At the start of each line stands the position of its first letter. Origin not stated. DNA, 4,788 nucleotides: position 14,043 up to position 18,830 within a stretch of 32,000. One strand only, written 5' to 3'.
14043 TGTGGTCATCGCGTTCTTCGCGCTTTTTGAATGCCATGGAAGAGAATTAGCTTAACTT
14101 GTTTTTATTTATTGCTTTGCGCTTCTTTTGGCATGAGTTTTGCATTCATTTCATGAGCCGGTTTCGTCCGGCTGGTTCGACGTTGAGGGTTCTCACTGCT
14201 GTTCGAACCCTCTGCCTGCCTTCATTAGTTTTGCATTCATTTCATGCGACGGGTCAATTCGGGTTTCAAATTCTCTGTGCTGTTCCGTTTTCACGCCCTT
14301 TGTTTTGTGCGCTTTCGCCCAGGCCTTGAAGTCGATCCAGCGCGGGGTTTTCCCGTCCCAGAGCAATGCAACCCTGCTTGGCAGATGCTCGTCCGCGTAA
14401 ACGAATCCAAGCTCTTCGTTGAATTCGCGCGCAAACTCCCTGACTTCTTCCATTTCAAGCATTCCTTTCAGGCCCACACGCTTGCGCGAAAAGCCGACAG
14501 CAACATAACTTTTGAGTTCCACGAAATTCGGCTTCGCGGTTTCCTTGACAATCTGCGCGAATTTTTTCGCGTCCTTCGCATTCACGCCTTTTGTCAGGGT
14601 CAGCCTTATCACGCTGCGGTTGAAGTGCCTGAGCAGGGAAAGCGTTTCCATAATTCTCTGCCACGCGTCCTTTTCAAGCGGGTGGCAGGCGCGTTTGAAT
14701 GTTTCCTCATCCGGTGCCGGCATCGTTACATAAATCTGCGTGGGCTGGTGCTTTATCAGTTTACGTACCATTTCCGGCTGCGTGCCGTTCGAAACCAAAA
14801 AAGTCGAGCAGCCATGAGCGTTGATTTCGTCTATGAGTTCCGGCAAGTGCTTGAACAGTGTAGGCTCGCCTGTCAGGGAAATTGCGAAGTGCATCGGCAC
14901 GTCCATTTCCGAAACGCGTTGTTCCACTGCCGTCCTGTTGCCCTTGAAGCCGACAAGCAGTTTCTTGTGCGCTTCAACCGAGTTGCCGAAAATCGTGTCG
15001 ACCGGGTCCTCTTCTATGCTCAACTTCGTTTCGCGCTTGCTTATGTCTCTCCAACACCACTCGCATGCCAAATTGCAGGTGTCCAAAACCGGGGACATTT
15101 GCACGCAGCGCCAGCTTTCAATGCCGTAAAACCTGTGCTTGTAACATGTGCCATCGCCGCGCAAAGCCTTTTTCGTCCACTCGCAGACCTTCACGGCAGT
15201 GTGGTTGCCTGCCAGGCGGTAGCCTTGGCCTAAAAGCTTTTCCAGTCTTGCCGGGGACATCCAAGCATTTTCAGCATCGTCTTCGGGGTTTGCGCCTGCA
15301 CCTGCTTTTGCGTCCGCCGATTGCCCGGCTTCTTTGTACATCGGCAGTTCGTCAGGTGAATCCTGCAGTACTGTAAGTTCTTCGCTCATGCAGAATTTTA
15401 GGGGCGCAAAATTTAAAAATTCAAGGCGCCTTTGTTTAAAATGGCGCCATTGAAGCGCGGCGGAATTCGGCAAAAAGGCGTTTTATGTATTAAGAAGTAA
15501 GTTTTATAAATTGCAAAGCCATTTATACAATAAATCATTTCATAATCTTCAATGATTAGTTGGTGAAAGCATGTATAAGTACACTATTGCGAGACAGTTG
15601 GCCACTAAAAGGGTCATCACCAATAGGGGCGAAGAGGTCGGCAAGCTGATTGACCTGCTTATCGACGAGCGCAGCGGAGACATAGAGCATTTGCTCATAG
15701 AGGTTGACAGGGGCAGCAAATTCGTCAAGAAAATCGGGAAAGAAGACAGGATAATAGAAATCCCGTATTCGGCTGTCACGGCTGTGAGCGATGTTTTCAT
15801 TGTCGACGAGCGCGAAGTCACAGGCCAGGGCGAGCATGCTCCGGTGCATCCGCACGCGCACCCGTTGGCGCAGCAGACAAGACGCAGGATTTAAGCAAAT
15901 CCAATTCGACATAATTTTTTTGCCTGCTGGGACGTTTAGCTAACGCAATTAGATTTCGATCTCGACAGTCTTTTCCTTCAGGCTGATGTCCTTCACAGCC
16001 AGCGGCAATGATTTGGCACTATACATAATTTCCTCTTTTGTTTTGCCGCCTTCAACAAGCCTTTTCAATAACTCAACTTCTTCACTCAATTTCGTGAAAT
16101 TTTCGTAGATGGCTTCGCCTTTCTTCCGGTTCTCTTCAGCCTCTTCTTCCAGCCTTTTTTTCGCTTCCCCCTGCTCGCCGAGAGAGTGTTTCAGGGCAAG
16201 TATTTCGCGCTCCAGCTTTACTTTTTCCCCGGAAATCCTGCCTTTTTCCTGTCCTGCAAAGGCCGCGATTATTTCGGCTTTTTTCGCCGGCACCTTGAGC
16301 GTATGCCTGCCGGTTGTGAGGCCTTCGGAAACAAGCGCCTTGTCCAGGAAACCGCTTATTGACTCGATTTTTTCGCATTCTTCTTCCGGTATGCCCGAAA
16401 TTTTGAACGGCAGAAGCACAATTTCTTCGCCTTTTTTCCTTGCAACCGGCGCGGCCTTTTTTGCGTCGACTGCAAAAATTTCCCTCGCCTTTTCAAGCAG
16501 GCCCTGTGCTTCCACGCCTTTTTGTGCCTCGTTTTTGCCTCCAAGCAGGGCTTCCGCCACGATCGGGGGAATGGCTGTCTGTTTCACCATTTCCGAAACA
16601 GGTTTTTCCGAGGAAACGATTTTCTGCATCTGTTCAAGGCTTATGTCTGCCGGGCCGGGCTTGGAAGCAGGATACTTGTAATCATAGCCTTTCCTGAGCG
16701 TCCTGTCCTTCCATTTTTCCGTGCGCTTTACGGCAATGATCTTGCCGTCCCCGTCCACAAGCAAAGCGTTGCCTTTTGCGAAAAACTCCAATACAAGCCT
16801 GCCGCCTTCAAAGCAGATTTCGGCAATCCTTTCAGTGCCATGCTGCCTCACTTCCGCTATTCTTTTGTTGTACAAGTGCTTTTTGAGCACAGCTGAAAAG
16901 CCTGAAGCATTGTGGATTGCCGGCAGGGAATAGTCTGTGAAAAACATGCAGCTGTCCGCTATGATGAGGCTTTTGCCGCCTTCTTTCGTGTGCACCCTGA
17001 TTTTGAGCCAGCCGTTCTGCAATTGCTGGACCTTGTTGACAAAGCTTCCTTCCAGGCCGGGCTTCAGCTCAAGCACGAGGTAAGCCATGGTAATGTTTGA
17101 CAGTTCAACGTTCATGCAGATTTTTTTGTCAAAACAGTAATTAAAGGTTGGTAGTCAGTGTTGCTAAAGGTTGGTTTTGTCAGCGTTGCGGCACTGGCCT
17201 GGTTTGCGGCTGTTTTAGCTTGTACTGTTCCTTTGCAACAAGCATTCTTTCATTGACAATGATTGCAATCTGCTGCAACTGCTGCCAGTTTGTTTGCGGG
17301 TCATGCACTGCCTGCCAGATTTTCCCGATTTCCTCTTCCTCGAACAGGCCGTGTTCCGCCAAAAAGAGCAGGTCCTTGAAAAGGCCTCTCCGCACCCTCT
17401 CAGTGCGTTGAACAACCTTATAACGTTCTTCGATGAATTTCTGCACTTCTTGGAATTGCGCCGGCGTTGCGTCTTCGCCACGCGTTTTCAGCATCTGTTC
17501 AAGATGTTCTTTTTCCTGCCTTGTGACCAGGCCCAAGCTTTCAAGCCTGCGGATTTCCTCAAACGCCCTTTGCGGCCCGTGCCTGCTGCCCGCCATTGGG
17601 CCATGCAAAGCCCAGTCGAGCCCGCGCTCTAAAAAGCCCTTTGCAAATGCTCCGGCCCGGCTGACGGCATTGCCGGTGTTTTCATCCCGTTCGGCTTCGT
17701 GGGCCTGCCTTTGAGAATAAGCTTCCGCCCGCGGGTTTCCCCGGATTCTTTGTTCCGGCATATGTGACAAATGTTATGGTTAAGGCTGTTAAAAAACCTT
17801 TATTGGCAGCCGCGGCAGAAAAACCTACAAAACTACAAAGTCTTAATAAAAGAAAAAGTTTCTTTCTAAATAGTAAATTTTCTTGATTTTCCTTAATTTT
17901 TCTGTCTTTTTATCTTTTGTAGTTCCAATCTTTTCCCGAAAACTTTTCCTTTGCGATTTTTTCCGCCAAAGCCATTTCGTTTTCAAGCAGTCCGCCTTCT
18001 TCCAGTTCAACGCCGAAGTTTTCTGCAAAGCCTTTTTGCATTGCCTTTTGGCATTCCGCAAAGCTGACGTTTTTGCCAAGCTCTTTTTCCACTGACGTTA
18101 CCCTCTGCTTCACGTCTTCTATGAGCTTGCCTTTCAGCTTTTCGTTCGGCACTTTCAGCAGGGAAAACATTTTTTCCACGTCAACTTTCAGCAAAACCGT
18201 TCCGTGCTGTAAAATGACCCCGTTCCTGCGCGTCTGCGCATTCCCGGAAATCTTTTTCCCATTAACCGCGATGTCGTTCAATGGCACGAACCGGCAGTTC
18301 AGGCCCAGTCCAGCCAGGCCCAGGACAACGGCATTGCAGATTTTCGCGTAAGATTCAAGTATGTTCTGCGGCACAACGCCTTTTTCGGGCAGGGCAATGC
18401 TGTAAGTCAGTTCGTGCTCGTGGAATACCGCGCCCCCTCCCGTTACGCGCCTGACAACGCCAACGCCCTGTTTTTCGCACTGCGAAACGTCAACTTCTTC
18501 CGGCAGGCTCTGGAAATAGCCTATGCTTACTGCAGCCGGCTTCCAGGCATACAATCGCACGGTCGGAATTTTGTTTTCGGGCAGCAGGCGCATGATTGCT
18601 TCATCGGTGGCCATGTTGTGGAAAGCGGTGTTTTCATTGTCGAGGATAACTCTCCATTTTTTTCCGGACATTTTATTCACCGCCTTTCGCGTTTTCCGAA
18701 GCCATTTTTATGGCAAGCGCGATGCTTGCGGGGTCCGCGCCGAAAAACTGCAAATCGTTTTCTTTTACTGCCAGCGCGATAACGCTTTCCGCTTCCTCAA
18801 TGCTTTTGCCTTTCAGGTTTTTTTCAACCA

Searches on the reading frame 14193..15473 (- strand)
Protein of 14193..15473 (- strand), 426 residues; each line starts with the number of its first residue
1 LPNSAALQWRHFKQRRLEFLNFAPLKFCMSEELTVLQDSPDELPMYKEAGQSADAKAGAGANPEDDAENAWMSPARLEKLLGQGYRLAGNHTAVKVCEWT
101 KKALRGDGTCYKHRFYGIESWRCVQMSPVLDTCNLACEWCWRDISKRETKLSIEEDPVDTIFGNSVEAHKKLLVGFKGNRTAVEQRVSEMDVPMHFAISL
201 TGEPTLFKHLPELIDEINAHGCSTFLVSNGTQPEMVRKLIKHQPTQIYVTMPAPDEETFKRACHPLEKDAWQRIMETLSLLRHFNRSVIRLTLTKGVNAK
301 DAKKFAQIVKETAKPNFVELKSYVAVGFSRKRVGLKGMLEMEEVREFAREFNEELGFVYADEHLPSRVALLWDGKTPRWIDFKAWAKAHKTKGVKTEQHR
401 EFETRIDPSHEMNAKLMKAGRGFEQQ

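Call 10: search_protein_families(library=pfam, proteins=[window:14193-15473:-], max_evalue=0.01)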
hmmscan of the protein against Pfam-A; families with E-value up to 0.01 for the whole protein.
window:14193-15473:- (426 aa): 2 families
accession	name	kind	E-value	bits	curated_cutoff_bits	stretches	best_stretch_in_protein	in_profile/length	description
PF08608.17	Wyosine_form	-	1.6e-14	54.3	22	1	313-371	2-61/63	Wyosine base formation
PF04055.27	Radical_SAM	-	8e-13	49.3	29.5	1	130-307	4-164/166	Radical SAM superfamily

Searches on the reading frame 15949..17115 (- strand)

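Call 30: search_protein_families(library=pfam, proteins=[window:15949-17115:-], max_evalue=0.1)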
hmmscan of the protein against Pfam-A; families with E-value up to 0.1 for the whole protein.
window:15949-17115:- (388 aa): 1 family
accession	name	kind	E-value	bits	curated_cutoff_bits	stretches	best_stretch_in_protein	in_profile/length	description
PF05833.16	NFACT_N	-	1.2e-25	90.6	31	1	8-259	3-287/456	NFACT N-terminal and middle domains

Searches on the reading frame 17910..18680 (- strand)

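Call 30: search_protein_families(library=pfam, proteins=[window:17910-18680:-], max_evalue=0.1)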
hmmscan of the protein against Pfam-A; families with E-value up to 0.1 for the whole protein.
window:17910-18680:- (256 aa): 3 families
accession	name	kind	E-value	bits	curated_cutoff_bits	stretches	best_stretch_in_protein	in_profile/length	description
PF21948.1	LplA-B_cat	-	1.3e-51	175.8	27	1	19-219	2-200/200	Lipoyl protein ligase A/B catalytic domain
PF03099.24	BPL_LplA_LipB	-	6.2e-16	59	21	1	54-167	2-133/133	Biotin/lipoate A/B protein ligase family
PF24009.1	DUF7323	-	0.033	14.6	27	1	109-139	20-50/52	Domain of unknown function (DUF7323)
